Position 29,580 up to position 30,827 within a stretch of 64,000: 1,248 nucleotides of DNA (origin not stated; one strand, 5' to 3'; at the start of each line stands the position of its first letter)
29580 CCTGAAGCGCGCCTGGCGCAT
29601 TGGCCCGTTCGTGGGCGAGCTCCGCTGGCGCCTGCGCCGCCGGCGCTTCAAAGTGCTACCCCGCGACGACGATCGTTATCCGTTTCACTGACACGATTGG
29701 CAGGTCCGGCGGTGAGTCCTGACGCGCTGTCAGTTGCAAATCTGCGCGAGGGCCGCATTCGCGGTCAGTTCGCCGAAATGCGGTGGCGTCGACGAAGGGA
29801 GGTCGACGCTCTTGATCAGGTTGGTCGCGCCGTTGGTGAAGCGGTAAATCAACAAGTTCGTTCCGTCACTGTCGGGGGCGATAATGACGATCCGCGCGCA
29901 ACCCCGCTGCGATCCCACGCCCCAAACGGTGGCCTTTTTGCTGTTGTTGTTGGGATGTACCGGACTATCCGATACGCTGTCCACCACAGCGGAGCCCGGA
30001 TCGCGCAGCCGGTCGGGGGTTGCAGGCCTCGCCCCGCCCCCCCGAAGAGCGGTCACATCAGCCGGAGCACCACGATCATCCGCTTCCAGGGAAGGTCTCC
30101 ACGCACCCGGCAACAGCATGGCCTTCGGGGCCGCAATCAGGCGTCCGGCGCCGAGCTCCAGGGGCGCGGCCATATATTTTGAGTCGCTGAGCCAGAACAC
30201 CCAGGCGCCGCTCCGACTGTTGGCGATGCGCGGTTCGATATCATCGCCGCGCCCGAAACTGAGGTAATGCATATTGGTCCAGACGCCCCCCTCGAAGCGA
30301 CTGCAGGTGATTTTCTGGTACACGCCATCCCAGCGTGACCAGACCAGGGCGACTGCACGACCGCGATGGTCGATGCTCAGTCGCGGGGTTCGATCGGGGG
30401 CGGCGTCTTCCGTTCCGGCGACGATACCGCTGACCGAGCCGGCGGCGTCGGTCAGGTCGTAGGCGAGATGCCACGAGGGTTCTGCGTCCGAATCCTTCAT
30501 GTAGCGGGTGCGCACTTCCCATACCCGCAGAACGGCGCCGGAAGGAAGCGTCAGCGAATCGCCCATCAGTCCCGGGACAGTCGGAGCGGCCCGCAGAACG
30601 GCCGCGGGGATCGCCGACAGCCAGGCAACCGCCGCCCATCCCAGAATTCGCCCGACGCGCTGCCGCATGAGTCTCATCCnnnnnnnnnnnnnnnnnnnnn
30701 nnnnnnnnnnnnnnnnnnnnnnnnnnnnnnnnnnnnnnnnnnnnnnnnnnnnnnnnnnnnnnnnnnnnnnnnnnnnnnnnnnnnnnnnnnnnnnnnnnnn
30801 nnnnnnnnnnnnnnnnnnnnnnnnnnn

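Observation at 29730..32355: Lower-GC island with a split RNPP-like regulator (XRE HTH + all-TPR protein) and a downstream secreted protein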

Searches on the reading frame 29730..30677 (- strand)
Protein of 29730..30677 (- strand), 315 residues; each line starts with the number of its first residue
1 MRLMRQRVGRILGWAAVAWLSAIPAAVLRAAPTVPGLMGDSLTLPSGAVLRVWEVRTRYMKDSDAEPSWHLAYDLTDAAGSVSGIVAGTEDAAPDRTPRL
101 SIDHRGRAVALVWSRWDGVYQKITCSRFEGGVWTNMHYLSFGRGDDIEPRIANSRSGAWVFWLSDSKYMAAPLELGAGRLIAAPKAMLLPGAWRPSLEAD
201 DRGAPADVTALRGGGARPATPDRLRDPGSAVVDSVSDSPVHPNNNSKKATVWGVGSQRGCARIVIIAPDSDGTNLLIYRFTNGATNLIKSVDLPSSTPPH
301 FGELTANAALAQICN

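Call 3: search_protein_families(library=pfam, proteins=[window:29730-30677:-], max_evalue=0.1)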
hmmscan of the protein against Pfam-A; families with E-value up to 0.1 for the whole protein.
window:29730-30677:- (315 aa): 1 family
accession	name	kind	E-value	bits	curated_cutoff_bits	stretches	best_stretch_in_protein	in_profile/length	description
PF18512.6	BssB_TutG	-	0.055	13.8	25.6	0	110-131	37-58/66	Benzylsuccinate synthase beta subunit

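Call 4: search_protein_families(library=ncbifam, proteins=[window:29730-30677:-], max_evalue=0.1)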
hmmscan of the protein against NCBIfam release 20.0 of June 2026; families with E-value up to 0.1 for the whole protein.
window:29730-30677:- (315 aa): 0 families

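Call 8: search_solved_structures(query=window:29730-30677:-, max_evalue=10)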
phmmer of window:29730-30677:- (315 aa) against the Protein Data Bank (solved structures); distinct sequences matched with E-value up to 10: 1.
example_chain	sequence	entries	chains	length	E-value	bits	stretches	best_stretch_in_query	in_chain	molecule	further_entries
3ief_A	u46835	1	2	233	0.0074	18.9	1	26-130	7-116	tRNA (guanine-N(1)-)-methyltransferase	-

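Call 27: find_homologous_proteins(query=window:29730-30677:-)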
Query window:29730-30677:- (315 aa): 5 proteins with E <= 0.001 among 8000 candidates.
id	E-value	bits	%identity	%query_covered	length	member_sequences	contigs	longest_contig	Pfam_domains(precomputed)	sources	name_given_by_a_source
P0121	1.9e-206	703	100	99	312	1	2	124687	-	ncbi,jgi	jgi:hypothetical protein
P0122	6.2e-127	442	67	99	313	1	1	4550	-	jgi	-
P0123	3.8e-84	301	47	99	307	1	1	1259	-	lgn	-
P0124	3.4e-83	298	51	87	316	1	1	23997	-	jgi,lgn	jgi:hypothetical protein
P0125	4.7e-39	153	39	69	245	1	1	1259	-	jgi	-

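Call 29: find_homologous_proteins(query=A3)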
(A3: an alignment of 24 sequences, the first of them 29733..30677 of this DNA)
Query A3 (24 sequences) (315 aa, profile of the alignment): 6 proteins with E <= 0.001 among 8000 candidates.
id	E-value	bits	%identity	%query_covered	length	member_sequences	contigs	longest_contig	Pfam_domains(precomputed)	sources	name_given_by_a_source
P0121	2.1e-94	335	100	99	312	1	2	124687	-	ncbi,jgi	jgi:hypothetical protein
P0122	5.1e-92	327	67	99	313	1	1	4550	-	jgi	-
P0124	1.3e-90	322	51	87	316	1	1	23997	-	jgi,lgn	jgi:hypothetical protein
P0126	4.4e-83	297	37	87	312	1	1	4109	-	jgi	jgi:hypothetical protein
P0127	5.4e-41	159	-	-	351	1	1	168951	-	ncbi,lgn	-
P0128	2.5e-4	39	30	18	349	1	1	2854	-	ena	-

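Call 39: predict_structure(alignment_id=A4)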
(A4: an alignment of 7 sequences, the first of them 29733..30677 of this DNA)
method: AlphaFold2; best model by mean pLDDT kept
length: 315 residues; sequences in the alignment: 7
mean_pLDDT: 71.5   pTM: 0.74
mean pLDDT of the five models: 71.5, 68.2, 66.7, 66.1, 61.8
residues with pLDDT >= 90: 50; 70-90: 156; 50-70: 36; < 50: 73
segments of 3 or more residues with pLDDT < 50: 1-36, 59-61, 199-222, 240-245
pLDDT, mean of each block of 10 residues (from residue 1): 36 35 42 53 89 71 59 89 83 66 84 83 88 87 79 89 87 90 91 67 32 27 66 64 49 79 88 88 91 76 84 83
secondary structure, 60 per line:
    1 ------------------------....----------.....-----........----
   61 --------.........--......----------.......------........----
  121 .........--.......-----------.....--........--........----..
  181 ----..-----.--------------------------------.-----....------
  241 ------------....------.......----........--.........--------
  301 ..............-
elements in order: H25-28 E39-43 E49-56 E69-77 E80-85 E96-102 E109-116 E121-129 E132-138 E150-154 E157-164 E167-174 E231-234 E253-256 E263-269 E274-281 E284-292 H301-314

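Call 62: search_protein_families(library=padloc, proteins=[window:29730-30677:-], max_evalue=0.01)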
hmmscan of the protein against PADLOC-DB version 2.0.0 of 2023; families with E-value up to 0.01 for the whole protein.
window:29730-30677:- (315 aa): 0 families

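Call 80: search_solved_structures(query=A3, max_evalue=10)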
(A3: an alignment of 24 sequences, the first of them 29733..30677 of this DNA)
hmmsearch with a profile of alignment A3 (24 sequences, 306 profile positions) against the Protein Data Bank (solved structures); distinct sequences matched with E-value up to 10: 3.
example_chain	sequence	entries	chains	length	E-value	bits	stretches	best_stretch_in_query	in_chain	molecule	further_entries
3qef_A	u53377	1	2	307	1.6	11.5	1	131-155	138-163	Beta-xylosidase/alpha-L-arabinfuranosidase, gly43N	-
3qee_A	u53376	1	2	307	1.6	11.5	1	131-155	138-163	Beta-xylosidase/alpha-L-arabinfuranosidase, gly43N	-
3qed_A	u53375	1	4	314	1.7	11.4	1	131-155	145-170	Beta-xylosidase/alpha-L-arabinfuranosidase, gly43N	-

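Call 81: search_protein_families(library=pfam, alignment_id=A3, max_evalue=0.01)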
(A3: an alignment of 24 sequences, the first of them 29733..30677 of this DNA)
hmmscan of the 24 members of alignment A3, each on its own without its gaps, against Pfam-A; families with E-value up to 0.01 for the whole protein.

A. member 1, window:29733-30677:- (315 aa): 0 families

B. families by the number of members that match (of 24 scanned): 0 families
